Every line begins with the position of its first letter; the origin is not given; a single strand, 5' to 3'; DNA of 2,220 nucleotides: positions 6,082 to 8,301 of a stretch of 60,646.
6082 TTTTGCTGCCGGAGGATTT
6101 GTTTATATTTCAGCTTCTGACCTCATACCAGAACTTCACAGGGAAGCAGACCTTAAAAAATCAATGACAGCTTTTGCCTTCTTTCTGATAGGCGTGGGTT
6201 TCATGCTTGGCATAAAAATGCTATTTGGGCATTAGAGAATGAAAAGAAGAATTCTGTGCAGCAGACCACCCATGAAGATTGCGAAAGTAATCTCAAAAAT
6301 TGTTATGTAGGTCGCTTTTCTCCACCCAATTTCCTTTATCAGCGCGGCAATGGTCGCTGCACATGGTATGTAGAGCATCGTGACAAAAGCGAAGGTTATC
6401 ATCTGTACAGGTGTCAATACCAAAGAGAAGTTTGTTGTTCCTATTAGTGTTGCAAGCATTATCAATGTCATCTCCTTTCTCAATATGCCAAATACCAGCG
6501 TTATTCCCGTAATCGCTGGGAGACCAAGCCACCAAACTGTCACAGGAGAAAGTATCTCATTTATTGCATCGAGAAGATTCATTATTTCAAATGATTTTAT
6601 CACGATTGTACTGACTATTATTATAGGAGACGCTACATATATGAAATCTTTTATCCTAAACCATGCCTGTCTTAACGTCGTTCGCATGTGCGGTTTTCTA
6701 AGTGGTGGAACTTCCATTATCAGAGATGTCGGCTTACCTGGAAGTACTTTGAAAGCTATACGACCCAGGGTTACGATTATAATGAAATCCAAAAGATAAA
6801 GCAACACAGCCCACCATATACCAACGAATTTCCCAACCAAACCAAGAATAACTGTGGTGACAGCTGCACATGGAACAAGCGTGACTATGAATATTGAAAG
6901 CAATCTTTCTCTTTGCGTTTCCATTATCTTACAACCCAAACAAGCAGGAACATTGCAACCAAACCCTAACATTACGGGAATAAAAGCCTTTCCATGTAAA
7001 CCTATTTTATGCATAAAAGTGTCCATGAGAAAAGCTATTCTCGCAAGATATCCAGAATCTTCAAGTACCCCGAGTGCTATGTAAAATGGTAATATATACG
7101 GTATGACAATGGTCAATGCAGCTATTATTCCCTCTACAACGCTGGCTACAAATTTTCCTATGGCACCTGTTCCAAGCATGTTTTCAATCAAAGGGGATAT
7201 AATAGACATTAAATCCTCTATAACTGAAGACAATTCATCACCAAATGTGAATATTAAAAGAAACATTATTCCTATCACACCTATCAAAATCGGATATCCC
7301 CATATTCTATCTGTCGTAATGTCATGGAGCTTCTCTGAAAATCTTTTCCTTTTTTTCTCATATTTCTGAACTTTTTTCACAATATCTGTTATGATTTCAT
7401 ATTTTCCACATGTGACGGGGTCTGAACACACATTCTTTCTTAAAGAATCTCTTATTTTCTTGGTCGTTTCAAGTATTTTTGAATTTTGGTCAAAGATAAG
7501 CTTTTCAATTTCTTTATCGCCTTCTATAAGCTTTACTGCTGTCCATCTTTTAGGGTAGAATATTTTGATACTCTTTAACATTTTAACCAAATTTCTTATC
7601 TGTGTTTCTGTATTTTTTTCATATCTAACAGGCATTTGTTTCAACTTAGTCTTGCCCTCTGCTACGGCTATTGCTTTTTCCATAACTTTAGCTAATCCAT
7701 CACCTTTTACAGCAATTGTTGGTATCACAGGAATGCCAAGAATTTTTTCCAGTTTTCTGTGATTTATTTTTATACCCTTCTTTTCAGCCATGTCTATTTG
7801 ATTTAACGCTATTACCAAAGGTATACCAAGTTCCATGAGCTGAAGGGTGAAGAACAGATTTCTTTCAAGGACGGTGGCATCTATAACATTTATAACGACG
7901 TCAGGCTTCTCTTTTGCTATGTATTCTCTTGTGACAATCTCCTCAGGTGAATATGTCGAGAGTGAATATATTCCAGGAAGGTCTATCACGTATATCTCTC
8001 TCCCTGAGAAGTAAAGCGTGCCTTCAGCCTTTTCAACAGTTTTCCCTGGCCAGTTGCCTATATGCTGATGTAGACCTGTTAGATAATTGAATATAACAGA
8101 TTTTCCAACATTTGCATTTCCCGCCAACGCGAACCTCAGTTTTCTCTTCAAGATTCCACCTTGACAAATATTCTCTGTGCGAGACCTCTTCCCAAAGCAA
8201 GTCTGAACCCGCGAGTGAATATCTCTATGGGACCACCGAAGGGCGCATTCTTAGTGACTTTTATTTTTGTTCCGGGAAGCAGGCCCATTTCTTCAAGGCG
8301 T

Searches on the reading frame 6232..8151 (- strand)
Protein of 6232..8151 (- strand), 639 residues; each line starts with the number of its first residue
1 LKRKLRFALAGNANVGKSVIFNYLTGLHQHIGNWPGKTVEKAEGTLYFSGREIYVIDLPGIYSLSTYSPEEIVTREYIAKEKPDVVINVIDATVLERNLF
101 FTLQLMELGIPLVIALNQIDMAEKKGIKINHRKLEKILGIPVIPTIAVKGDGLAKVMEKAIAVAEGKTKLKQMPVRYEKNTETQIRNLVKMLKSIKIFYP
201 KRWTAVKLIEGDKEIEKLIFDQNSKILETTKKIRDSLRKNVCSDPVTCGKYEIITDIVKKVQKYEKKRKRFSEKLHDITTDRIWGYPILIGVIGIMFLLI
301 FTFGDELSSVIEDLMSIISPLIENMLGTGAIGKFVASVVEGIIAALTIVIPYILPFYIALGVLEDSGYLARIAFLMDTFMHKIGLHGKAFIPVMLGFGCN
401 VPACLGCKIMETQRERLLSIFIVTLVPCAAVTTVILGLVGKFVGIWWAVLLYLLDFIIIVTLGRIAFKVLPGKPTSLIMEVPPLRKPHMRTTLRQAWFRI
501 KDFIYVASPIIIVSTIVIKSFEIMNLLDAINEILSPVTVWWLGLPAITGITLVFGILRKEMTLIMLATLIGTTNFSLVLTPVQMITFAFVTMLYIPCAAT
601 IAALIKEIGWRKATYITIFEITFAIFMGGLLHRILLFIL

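Call 22: search_protein_families(library=pfam, max_evalue=0.001, proteins=[window:6232-8151:-])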
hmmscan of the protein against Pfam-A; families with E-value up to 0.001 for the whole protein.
window:6232-8151:- (639 aa): 7 families
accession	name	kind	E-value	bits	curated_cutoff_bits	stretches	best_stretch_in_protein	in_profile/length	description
PF02421.24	FeoB_N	-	3.2e-64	215.6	27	1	6-159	2-155/156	Ferrous iron transport protein B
PF07670.19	Gate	-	1e-28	100.2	29.6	2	347-442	2-104/104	Nucleoside recognition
PF01926.29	MMR_HSR1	-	4.1e-18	66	21.9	1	7-117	2-112/113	50S ribosome-binding GTPase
PF07664.17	FeoB_C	-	1.8e-12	47.2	26.6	1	449-499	2-54/54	Ferrous iron transport protein B C terminus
PF17910.6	FeoB_Cyto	-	7.4e-11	42.8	23.4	1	177-262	1-89/90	FeoB cytosolic helical domain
PF03029.23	ATP_bind_1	-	1.9e-05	25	27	1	51-193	91-235/240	Conserved hypothetical ATP binding protein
PF00009.33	GTP_EFTU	-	3.2e-05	24.1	26.5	1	36-162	54-184/188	Elongation factor Tu GTP binding domain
